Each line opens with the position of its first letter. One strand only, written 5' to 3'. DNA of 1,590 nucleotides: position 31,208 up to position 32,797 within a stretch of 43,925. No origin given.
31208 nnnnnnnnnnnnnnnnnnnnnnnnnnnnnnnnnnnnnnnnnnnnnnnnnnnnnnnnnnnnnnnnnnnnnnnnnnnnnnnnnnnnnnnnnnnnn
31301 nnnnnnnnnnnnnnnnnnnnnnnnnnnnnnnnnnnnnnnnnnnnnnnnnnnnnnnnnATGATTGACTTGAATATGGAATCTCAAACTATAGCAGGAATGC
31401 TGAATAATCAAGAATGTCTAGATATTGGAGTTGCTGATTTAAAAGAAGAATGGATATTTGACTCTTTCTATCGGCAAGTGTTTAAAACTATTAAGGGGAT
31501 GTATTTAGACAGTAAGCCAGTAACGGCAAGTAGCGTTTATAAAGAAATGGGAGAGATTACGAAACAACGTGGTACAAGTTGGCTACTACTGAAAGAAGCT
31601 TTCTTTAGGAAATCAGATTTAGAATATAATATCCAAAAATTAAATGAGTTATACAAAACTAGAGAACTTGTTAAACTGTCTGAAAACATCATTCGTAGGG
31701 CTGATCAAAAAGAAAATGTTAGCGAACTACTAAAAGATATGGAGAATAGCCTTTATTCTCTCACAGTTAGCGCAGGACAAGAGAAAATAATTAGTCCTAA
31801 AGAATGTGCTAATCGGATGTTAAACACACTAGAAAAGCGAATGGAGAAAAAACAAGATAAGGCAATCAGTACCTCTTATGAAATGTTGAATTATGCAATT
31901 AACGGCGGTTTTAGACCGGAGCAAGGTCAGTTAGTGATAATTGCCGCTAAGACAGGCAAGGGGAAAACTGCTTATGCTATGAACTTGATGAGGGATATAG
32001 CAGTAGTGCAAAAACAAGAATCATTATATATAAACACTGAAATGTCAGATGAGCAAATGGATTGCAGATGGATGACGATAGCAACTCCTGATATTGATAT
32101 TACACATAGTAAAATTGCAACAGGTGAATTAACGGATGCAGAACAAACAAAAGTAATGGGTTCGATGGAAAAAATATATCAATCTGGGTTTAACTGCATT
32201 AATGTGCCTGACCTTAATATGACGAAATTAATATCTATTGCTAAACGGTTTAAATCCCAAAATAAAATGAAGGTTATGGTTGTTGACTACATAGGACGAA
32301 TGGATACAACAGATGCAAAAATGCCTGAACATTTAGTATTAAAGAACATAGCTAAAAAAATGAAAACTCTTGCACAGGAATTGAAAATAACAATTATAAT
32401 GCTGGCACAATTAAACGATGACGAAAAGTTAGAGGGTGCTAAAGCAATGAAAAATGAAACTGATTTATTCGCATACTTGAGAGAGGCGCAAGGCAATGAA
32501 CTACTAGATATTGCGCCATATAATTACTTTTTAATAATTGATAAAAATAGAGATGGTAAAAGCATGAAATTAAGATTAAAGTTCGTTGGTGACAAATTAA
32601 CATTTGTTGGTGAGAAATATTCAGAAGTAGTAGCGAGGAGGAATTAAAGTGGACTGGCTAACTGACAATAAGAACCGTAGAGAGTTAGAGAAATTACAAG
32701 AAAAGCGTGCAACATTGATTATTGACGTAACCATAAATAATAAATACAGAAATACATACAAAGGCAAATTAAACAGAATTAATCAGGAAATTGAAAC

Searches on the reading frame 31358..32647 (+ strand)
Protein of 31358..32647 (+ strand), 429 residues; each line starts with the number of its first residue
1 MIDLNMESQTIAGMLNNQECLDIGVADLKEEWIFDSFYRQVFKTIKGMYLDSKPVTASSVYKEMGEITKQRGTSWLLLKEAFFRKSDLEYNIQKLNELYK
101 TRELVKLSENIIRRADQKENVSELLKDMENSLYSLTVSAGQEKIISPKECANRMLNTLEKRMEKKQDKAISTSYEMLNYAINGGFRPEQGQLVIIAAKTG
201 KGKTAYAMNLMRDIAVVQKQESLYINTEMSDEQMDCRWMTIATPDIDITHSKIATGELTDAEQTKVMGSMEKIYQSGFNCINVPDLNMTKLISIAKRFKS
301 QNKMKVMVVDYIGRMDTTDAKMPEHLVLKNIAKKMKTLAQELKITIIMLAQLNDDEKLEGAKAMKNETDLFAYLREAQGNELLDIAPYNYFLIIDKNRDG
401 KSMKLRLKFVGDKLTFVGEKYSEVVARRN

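Call 36: search_protein_families(library=phrogs, proteins=[window:31358-32647:+], max_evalue=0.00001)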
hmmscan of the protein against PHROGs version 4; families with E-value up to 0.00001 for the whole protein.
window:31358-32647:+ (429 aa): 6 families
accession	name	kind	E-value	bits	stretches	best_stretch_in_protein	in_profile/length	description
phrog_19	-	DNA, RNA and nucleotide metabolism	3.4e-53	182.4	1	2-423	159-585/621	DnaB-like replicative helicase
phrog_243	-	DNA, RNA and nucleotide metabolism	3.9e-18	66.4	1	177-417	22-266/273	DnaB-like replicative helicase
phrog_239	-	DNA, RNA and nucleotide metabolism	2.6e-14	54.1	1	144-364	320-543/801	DNA primase/helicase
phrog_11530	-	unknown function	8.2e-09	36.6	1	282-355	10-83/184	-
phrog_8337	-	DNA, RNA and nucleotide metabolism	8.9e-08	32.9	1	152-270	32-144/273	DNA repair protein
phrog_23150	-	unknown function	1.4e-06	29.1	1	20-209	28-213/217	-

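Call 71: search_dna_similar(query=window:31358-32647:+, collection=phages, mode=protein, max_rows=10)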
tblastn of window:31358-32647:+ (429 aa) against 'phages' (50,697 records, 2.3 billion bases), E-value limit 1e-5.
Records with a match: 152; places in all: 152; records where one place covers at least 80% of the query: 74.
Best place of each record, by identity: <60% 152.
By first word of the organism name: Staphylococcus 44; Pseudomonas 44; Acinetobacter 26; Thermus 5; Bacteriophage 4; Ralstonia 4; Bacillus 4; Gordonia 4; Arthrobacter 3; Pseudoalteromonas 3; and 8 more.
By host as written in the record: Staphylococcus aureus 24; - 21; Pseudomonas aeruginosa 19; Acinetobacter baumannii 11; Pseudomonas aeruginosa PA14 8; Pseudomonas syringae 7C 4; Gordonia terrae 3612 4; Acinetobacter baumannii 703 3; and 43 more.
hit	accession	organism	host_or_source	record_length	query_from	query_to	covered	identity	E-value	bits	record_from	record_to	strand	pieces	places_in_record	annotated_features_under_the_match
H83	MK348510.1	Staphylococcus phage vB_SauS_fPfSau02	Staphylococcus aureus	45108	6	381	88%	26.9%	1e-9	67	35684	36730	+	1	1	replicative DNA helicase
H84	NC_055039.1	Staphylococcus phage vB_SauS_fPfSau02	Staphylococcus aureus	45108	6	381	88%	26.9%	1e-9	67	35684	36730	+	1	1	DnaB-like replicative helicase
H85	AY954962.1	Staphylococcus phage 71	-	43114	6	381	88%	26.6%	3e-9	65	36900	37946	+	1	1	ORF009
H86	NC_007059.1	Staphylococcus phage 71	Staphylococcus aureus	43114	6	381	88%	26.6%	3e-9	65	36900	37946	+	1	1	DnaB-like replicative helicase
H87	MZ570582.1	Staphylococcus phage SAP_1432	Staphylococcus aureus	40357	6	381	88%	26.6%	8e-9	64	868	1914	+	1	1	putative helicase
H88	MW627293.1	Staphylococcus phage B_UFSM3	Staphylococcus aureus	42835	6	381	88%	26.6%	8e-9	64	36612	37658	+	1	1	hypothetical protein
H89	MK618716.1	Staphylococcus phage Sebago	Staphylococcus aureus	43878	6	381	88%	26.6%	8e-9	64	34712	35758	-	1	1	DNA helicase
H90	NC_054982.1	Staphylococcus phage Sebago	Staphylococcus aureus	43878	6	381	88%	26.6%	8e-9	64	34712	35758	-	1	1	DnaB-like replicative helicase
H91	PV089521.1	Arthrobacter phage MrSmee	Arthrobacter globiformis B-2979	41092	3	411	95%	24.3%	6e-12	74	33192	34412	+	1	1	56: DnaB-like dsDNA helicase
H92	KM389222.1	Staphylococcus phage Phi05_2289 M, S, UV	-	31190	6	381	88%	26.3%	7e-9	64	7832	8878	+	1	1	record has no annotation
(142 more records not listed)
